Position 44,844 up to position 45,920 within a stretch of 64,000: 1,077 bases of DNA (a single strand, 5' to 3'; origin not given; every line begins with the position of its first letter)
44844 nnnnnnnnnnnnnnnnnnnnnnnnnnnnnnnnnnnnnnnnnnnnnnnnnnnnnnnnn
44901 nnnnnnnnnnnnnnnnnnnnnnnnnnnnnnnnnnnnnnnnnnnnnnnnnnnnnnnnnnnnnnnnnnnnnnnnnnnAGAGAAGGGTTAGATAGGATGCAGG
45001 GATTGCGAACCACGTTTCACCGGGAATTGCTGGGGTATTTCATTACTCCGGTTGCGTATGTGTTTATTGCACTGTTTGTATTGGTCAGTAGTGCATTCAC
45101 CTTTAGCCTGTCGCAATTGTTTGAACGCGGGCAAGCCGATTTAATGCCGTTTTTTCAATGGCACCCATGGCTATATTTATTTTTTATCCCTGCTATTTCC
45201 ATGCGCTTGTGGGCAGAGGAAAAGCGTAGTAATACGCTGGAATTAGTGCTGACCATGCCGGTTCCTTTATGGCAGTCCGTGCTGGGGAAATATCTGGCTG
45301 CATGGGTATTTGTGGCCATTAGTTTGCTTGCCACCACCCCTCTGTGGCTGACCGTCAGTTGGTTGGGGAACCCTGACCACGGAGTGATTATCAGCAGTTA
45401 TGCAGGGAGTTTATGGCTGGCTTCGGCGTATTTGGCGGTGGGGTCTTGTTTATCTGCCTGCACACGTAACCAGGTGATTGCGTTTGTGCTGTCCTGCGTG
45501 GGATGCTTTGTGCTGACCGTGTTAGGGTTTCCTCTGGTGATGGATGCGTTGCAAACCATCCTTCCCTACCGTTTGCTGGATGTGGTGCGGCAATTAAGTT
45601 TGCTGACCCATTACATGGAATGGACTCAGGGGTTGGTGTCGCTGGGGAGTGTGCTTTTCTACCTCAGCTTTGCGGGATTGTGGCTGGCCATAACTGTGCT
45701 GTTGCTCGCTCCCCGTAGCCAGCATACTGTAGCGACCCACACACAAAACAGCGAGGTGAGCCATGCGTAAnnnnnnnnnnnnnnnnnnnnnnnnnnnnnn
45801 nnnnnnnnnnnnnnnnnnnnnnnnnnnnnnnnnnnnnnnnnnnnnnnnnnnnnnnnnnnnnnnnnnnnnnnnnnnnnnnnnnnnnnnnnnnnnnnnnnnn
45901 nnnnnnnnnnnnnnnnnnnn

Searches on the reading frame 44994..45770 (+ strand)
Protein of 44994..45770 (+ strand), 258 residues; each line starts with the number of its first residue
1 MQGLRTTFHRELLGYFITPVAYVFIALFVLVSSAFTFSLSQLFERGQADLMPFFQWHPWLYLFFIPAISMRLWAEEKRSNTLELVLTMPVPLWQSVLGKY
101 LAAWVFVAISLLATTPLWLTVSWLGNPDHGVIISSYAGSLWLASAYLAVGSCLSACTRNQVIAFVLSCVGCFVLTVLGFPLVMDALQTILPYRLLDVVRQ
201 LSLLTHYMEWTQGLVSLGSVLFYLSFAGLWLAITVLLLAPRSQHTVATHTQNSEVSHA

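Call 13: search_protein_families(library=pfam, proteins=[window:44994-45770:+], max_evalue=0.001)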
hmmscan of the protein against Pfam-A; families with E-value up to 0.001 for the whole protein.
window:44994-45770:+ (258 aa): 4 families
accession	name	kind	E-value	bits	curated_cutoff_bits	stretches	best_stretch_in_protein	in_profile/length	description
PF12679.13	ABC2_membrane_2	-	4.1e-10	39.8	27.2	1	65-233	82-269/283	ABC-2 family transporter protein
PF13346.12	ABC2_membrane_5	-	3.3e-06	27.2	25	1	61-184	43-166/205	ABC-2 family transporter protein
PF12698.13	ABC2_membrane_3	-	5.1e-06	26.2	31.6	1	60-236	171-334/347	ABC-2 family transporter protein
PF12730.13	ABC2_membrane_4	-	1.7e-05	25.3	27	1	23-172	18-177/179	ABC-2 family transporter protein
